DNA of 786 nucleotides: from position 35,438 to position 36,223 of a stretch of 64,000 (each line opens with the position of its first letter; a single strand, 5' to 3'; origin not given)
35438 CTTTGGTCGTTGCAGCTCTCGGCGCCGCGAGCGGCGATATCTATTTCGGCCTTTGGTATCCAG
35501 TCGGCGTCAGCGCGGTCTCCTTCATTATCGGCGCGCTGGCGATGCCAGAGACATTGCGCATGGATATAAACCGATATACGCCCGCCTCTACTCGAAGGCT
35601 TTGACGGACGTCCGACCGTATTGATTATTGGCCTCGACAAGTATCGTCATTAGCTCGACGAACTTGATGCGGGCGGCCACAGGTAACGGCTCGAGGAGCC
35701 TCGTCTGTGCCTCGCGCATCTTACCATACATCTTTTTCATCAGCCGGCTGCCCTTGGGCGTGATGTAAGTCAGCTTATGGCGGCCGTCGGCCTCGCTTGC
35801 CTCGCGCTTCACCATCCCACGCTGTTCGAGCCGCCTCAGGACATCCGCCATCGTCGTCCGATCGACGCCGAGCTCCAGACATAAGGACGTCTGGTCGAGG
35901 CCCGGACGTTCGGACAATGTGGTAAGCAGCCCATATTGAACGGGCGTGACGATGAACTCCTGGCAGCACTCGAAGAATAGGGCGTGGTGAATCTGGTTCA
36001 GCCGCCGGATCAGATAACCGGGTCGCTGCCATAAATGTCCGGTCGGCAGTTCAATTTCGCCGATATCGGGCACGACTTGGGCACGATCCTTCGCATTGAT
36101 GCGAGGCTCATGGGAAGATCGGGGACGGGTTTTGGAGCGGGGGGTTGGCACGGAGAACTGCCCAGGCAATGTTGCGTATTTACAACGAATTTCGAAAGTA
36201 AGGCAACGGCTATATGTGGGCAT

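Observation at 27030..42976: Shared TCAG-N4-CTGA operator over three sigma70-like promoters links three operons into one regulon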

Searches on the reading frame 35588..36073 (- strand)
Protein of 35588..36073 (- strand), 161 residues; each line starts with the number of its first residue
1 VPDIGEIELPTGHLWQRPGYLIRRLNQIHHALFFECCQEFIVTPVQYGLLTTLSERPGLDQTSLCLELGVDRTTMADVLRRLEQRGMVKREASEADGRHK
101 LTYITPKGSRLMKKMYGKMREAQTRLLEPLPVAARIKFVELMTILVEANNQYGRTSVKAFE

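Call 24: find_encoding_contigs(protein=window:35588-36073:-, flank=10000, max_places=10)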
Protein window:35588-36073:- (161 aa): no gene with exactly this product is on record in the collection.

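Call 25: find_homologous_proteins(query=window:35588-36073:-, max_evalue=1e-10)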
Query window:35588-36073:- (161 aa): 381 proteins with E <= 1e-10 among 439 candidates; the best 120 are listed.
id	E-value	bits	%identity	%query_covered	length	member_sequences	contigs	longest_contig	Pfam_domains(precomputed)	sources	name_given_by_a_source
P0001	2.2e-97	341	95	100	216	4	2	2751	PF01047.29,PF13463.13,PF01978.26,PF12802.14,PF22381.3,PF25213.2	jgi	jgi:DNA-binding MarR family transcriptional regulator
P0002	1.8e-86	306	85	99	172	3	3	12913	PF01047.29,PF01978.26,PF12802.14,PF22381.3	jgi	jgi:DNA-binding MarR family transcriptional regulator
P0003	9.0e-71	255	75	96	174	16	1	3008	PF01047.29,PF13412.13,PF13463.13,PF01978.26,PF12802.14,PF25213.2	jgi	jgi:DNA-binding MarR family transcriptional regulator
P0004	1.2e-70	254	72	97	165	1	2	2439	PF01047.29,PF13412.13,PF13463.13,PF12802.14,PF00392.28,PF22381.3,PF25213.2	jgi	jgi:DNA-binding MarR family transcriptional regulator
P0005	1.3e-70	254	75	96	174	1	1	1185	PF01047.29,PF13412.13,PF13463.13,PF01978.26,PF12802.14,PF00392.28,PF25213.2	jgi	jgi:DNA-binding MarR family transcriptional regulator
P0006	1.1e-69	251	75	94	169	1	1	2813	PF01047.29,PF13412.13,PF13463.13,PF01978.26,PF12802.14,PF22381.3,PF25213.2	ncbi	-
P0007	7.7e-69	248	71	98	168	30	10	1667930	PF01047.29,PF13412.13,PF13463.13,PF01978.26,PF12802.14,PF22381.3,PF25213.2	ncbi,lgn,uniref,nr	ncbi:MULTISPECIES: MarR family winged helix-turn-helix transcriptional regulator [unclassified Cabal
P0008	9.0e-69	248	68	100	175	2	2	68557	PF01047.29,PF12802.14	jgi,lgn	jgi:DNA-binding MarR family transcriptional regulator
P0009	1.3e-68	248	73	95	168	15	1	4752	PF01047.29,PF13412.13,PF13463.13,PF01978.26,PF12802.14,PF22381.3,PF25213.2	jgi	jgi:DNA-binding MarR family transcriptional regulator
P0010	5.4e-68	246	73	97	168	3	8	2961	PF01047.29,PF13463.13,PF12802.14,PF25213.2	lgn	-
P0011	9.2e-68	245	71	97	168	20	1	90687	PF01047.29,PF13412.13,PF13463.13,PF01978.26,PF12802.14,PF25213.2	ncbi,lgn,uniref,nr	ncbi:MarR family transcriptional regulator [Burkholderia oklahomensis]|uniref:MarR family winged hel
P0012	1.2e-67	244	73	95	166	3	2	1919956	PF01047.29,PF13412.13,PF13463.13,PF01978.26,PF12802.14,PF22381.3,PF25213.2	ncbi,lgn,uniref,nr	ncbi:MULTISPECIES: MarR family winged helix-turn-helix transcriptional regulator [Paraburkholderia]|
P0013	2.2e-67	244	70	98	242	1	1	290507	PF01047.29,PF13412.13,PF13463.13,PF01978.26,PF12802.14,PF22381.3,PF25213.2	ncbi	ncbi:MarR family winged helix-turn-helix transcriptional regulator [Caballeronia glebae]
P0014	9.9e-67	242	72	95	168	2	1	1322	PF01047.29,PF13412.13,PF13463.13,PF01978.26,PF12802.14,PF22381.3,PF25213.2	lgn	-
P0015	9.1e-66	238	68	98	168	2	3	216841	PF01047.29,PF13412.13,PF13463.13,PF01978.26,PF12802.14,PF22381.3,PF25213.2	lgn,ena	-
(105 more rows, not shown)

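Call 27: find_related_loci(query=A1, collection=genome_contigs, flank=10000)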
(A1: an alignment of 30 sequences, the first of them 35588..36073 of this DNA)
Query A1 (161 aa) in genome_contigs; peptide patterns used: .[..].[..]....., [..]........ (x = any residue, [..] = any of these).
296 stretches matched a pattern; 245 encode a relative of the query (tblastn E <= 1e-3); the best 80 are kept; 80 distinct loci.
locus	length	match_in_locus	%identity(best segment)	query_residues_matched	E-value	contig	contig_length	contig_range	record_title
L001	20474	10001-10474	72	4-161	2e-75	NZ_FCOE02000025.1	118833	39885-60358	Caballeronia pedi isolate LMG 29323, whole genome shotgun sequence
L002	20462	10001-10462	72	8-161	2e-75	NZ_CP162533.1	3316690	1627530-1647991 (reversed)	Burkholderia anthina strain LMG 22950 chromosome 2, complete sequence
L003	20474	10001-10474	71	4-161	4e-75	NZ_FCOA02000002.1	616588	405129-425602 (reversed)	Caballeronia hypogeia isolate LMG 29322 contig000002, whole genome shotgun sequence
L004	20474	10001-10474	71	4-161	7e-75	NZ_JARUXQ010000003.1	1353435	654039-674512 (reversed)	Caballeronia sp. LZ033 Scaffold_3_1, whole genome shotgun sequence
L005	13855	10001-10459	73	9-161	1e-74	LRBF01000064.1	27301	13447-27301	Caballeronia megalochromosomata strain JC2949 10.BMJC2949.1.00064, whole genome shotgun sequence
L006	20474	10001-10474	70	4-161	1e-74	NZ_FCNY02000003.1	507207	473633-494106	Caballeronia cordobensis isolate LMG 27620 contig000003, whole genome shotgun sequence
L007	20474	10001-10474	71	4-161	9e-75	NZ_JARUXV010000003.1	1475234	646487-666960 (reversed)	Caballeronia sp. LZ065 Scaffold_3_1, whole genome shotgun sequence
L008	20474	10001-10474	71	4-161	9e-75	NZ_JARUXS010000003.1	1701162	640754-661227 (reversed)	Caballeronia sp. LZ035 Scaffold_3_1, whole genome shotgun sequence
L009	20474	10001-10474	71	4-161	5e-74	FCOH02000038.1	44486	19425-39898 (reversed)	Burkholderia peredens type strain LMG 29314 genome assembly, contig: contig000038, whole genome shotgun sequence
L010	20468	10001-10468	71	6-161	4e-74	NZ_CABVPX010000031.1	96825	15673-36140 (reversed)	Burkholderia arboris isolate LMG 24066, whole genome shotgun sequence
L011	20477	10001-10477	70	3-161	5e-74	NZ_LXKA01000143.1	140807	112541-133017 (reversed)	Paraburkholderia ginsengiterrae strain DCY85 NODE_22, whole genome shotgun sequence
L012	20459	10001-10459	73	9-161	4e-74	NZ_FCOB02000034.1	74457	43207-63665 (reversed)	Caballeronia ptereochthonis isolate LMG 29326 contig000034, whole genome shotgun sequence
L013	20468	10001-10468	71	6-161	8e-74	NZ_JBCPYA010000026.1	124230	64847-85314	Burkholderia theae strain GS2Y NODE_26_length_124230_cov_78.667040, whole genome shotgun sequence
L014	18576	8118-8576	73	9-161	1e-73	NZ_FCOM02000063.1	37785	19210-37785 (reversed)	Caballeronia arvi isolate LMG 29317, whole genome shotgun sequence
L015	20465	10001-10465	72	5-161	1e-73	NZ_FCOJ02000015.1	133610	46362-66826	Caballeronia glebae isolate LMG 29325, whole genome shotgun sequence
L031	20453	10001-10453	70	11-161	2e-69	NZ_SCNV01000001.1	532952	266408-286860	Burkholderia sp. 4M9327F10 NODE_1_length_532952_cov_12.891986, whole genome shotgun sequence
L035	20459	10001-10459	73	9-161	6e-73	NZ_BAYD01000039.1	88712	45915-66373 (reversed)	Paraburkholderia oxyphila NBRC 105797, whole genome shotgun sequence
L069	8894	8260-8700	54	14-160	1e-50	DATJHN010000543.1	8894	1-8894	MAG TPA_asm: Bordetella sp. isolate SMAG_U15513 k141_5138021, whole genome shotgun sequence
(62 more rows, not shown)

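Call 42: find_encoding_contigs(protein=P0002, flank=10000, max_places=5)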
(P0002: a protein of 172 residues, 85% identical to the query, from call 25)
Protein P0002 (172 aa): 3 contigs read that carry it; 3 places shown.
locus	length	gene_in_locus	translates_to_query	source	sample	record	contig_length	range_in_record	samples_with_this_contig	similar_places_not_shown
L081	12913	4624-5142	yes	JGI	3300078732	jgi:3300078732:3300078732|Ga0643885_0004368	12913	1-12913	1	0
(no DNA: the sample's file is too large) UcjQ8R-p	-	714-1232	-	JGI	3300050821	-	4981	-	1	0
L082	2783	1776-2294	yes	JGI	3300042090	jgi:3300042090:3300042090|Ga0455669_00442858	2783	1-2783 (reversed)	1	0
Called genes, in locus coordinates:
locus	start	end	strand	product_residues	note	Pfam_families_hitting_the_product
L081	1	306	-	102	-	?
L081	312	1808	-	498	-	PF20695:UbiD_N (weak), PF01977:UbiD, PF20696:UbiD_C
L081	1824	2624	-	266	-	PF00528:BPD_transp_1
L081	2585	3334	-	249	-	PF00528:BPD_transp_1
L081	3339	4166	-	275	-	PF00005:ABC_tran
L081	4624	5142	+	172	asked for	PF22381:Staph_reg_Sar_Rot (weak), PF01978:TrmB (weak), PF01047:MarR, PF12802:MarR_2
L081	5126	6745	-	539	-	PF00083:Sugar_tr, PF07690:MFS_1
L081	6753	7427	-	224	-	PF00857:Isochorismatase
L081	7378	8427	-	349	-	PF26233:NicX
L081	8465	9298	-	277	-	PF00561:Abhydrolase_1, PF12146:Hydrolase_4 (weak), PF12697:Abhydrolase_6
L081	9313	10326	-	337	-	PF04909:Amidohydro_2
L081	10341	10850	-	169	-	PF13577:SnoaL_4, PF00866:Ring_hydroxyl_B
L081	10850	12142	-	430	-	PF00355:Rieske, PF00848:Ring_hydroxyl_A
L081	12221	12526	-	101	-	PF00355:Rieske, PF13806:Rieske_2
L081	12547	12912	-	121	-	?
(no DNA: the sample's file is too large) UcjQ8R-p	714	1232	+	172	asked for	PF22381:Staph_reg_Sar_Rot (weak), PF01978:TrmB (weak), PF01047:MarR, PF12802:MarR_2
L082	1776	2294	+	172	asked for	PF22381:Staph_reg_Sar_Rot (weak), PF01978:TrmB (weak), PF01047:MarR, PF12802:MarR_2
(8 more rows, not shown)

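Call 43: find_encoding_contigs(protein=P0001, flank=10000, max_places=5)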
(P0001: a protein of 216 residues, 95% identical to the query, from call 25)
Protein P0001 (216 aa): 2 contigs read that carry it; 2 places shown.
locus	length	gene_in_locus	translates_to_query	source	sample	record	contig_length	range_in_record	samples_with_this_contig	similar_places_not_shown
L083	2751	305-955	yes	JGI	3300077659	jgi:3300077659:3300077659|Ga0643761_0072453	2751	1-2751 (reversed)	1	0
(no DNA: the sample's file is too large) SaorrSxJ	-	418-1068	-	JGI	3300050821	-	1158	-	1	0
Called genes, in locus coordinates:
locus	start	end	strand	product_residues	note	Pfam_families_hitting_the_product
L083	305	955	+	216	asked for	PF22381:Staph_reg_Sar_Rot (weak), PF01978:TrmB (faint), PF12802:MarR_2, PF25213:HVO_A0261_N (weak), PF01047:MarR, PF13463:HTH_27 (weak)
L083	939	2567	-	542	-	PF00083:Sugar_tr, PF07690:MFS_1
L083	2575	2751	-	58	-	?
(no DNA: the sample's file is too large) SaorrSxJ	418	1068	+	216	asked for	PF22381:Staph_reg_Sar_Rot (weak), PF01978:TrmB (faint), PF12802:MarR_2, PF25213:HVO_A0261_N (weak), PF01047:MarR, PF13463:HTH_27 (weak)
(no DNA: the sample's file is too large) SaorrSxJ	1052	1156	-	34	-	?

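Call 53: search_solved_structures(query=window:35588-36073:-, max_evalue=0.00001)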
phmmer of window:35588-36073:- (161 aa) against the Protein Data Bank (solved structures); distinct sequences matched with E-value up to 0.00001: 20.
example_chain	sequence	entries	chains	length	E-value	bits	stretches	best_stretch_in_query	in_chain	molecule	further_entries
4fht_A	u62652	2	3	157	5.8e-18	68.4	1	14-147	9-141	PcaV transcriptional regulator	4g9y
2nnn_A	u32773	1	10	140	4.2e-11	46.2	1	16-133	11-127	Probable transcriptional regulator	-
6c28_A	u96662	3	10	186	9.1e-11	45.1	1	8-114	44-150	Transcriptional regulator, MarR family | CouR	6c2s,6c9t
8aga_A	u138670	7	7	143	1e-10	44.9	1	21-113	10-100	Transcriptional regulator HosA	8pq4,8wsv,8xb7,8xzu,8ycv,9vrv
6pcp_A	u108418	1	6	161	1.9e-10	44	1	7-156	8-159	MarR family transcriptional regulator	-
6pco_A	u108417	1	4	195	3.7e-10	43.1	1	7-156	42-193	MarR-family transcriptional regulator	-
5hsm_A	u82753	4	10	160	5e-09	39.4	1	19-140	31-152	Uncharacterized HTH-type transcriptional regulator Rv2887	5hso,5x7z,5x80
1lj9_A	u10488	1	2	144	2.2e-08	37.3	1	19-114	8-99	transcriptional regulator SlyA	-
5hlh_A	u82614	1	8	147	5.5e-07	32.8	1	31-116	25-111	MarR family transcriptional regulator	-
5hlg_A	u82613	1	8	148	5.6e-07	32.8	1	31-116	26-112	MarR family transcriptional regulator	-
5hli_A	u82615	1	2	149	5.7e-07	32.8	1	31-116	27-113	MarR family transcriptional regulator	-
4hbl_A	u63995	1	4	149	1.1e-06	31.9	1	31-116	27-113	Transcriptional regulator, MarR family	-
3cjn_A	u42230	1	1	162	1.1e-06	31.8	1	39-141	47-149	Transcriptional regulator, MarR family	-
3bpv_A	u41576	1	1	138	1.3e-06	31.6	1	40-114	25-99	Transcriptional regulator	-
2bv6_A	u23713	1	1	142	1.4e-06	31.5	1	34-114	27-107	HTH-TYPE TRANSCRIPTIONAL REGULATOR MGRA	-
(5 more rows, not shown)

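Call 58: search_protein_families(library=pfam, proteins=[L069:1332-2312:+, L069:3372-4262:+, L069:4644-7226:+, L069:7251-8081:+, L069:100-777:+, L031:9014-9691:+, L031:8485-9033:+, L031:12721-13968:-, L031:13981-14337:-], max_evalue=0.00001)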
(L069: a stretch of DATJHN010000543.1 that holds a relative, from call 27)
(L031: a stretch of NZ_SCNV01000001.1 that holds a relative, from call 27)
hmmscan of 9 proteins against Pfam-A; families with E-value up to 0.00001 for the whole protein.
L069:1332-2312:+ (326 aa): 1 family
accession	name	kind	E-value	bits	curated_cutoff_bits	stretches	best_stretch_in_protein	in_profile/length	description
PF03401.19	TctC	-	9e-74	248.9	27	1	52-323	2-274/274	Tripartite tricarboxylate transporter family receptor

L069:3372-4262:+ (296 aa): 2 families
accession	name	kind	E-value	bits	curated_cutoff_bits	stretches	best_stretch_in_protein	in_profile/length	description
PF00941.27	FAD_binding_5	-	7.1e-47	159.8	27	1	6-176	3-170/170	FAD binding domain in molybdopterin dehydrogenase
PF03450.22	CO_deh_flav_C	-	1.9e-20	73.3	25.5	1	183-282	2-101/102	CO dehydrogenase flavoprotein C-terminal domain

L069:4644-7226:+ (860 aa): 3 families
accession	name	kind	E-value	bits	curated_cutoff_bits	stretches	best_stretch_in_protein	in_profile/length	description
PF02738.23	MoCoBD_1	-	6e-79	265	27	1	219-460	5-244/244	Molybdopterin cofactor-binding domain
PF20256.3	MoCoBD_2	-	6.3e-75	252.7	27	1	494-771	2-283/283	Molybdopterin cofactor-binding domain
PF01315.27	Ald_Xan_dh_C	-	9.3e-27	94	31.3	1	82-199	1-110/110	Aldehyde oxidase and xanthine dehydrogenase, a/b hammerhead domain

L069:7251-8081:+ (276 aa): 1 family
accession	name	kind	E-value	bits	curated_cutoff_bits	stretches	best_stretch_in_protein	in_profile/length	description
PF06240.19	COXG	-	3.3e-11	43.5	22.2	1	6-149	2-139/140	Carbon monoxide dehydrogenase subunit G (CoxG)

L069:100-777:+ (225 aa): 2 families
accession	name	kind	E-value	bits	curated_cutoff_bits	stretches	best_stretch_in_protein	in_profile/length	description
PF00557.29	Peptidase_M24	-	6.6e-38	131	23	1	1-150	61-204/208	Metallopeptidase family M24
PF16188.10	Peptidase_M24_C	-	8.2e-22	77.4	28.9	1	162-222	1-63/63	C-terminal region of peptidase_M24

L031:9014-9691:+ (225 aa): 2 families
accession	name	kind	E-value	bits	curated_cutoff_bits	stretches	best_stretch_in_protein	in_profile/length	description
PF03050.20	DDE_Tnp_IS66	-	1.4e-48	166.2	23.1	1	5-164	123-282/284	Transposase IS66 family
PF13817.11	DDE_Tnp_IS66_C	-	1.2e-15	57.8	30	1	173-209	2-39/39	IS66 C-terminal element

L031:8485-9033:+ (182 aa): 0 families

L031:12721-13968:- (415 aa): 5 families
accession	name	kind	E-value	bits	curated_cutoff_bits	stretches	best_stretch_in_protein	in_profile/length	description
PF07992.20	Pyr_redox_2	-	3.1e-62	211.1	26.1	1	11-307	3-291/291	Pyridine nucleotide-disulphide oxidoreductase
PF14759.12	Reductase_C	-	1.9e-21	76.8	25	1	326-409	1-84/85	Reductase C-terminal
PF00070.33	Pyr_redox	-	1.6e-17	64.3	22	1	152-227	1-77/82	Pyridine nucleotide-disulphide oxidoreductase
PF13450.12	NAD_binding_8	-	5.6e-08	33.4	21.9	0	155-200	1-45/68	NAD(P)-binding Rossmann-like domain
PF13738.12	Pyr_redox_3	-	3e-07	30.4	30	1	150-281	164-305/305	Pyridine nucleotide-disulphide oxidoreductase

L031:13981-14337:- (118 aa): 2 families
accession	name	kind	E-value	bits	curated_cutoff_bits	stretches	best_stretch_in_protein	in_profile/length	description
PF00355.32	Rieske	-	2.9e-19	69.2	20.3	1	22-106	4-88/88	Rieske [2Fe-2S] domain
PF13806.12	Rieske_2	-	6.3e-16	58.6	27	1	23-117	5-104/104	Rieske-like [2Fe-2S] domain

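Call 84: find_encoding_contigs(protein=P0008, flank=10000, max_places=3)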
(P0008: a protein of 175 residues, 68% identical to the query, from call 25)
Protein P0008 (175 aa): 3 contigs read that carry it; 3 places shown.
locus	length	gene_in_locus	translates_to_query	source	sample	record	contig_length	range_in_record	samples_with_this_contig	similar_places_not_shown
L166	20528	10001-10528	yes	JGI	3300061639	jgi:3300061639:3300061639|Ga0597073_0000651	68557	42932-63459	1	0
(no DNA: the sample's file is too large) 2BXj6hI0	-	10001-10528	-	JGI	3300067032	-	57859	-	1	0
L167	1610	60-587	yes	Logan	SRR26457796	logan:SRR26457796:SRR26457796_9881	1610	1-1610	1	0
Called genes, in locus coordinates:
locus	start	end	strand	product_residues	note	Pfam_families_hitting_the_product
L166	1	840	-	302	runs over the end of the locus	PF00126:HTH_1, PF03466:LysR_substrate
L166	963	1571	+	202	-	PF01370:Epimerase (weak), PF03435:Sacchrp_dh_NADP (weak), PF05368:NmrA, PF13460:NAD_binding_10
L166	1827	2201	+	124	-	-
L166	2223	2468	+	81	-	-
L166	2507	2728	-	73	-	-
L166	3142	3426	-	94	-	PF13663:DUF4148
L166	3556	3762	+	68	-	-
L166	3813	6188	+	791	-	PF00989:PAS, PF08448:PAS_4, PF13426:PAS_9, PF00989:PAS, PF08447:PAS_3, PF08448:PAS_4, PF13426:PAS_9, PF02518:HATPase_c, +1 more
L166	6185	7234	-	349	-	PF13609:Porin_4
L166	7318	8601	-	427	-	PF00083:Sugar_tr, PF07690:MFS_1, PF00083:Sugar_tr, PF07690:MFS_1 (weak)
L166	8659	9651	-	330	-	-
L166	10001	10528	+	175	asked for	PF01047:MarR, PF12802:MarR_2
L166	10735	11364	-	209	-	PF00857:Isochorismatase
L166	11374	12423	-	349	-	PF26233:NicX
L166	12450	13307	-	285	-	PF00561:Abhydrolase_1, PF12146:Hydrolase_4, PF12697:Abhydrolase_6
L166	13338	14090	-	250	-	PF17645:Amdase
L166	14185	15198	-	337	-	PF04909:Amidohydro_2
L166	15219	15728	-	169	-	PF13577:SnoaL_4, PF00866:Ring_hydroxyl_B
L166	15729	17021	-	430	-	PF00355:Rieske, PF00848:Ring_hydroxyl_A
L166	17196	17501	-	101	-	PF00355:Rieske, PF13806:Rieske_2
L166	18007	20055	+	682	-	PF13424:TPR_12, PF00515:TPR_1 (weak), PF07719:TPR_2 (weak), PF13424:TPR_12 (weak), PF13424:TPR_12, PF13432:TPR_16, PF13424:TPR_12, PF13414:TPR_11, +25 more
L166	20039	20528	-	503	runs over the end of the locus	PF00171:Aldedh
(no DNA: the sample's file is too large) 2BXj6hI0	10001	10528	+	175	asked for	PF01047:MarR, PF12802:MarR_2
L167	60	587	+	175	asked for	PF01047:MarR, PF12802:MarR_2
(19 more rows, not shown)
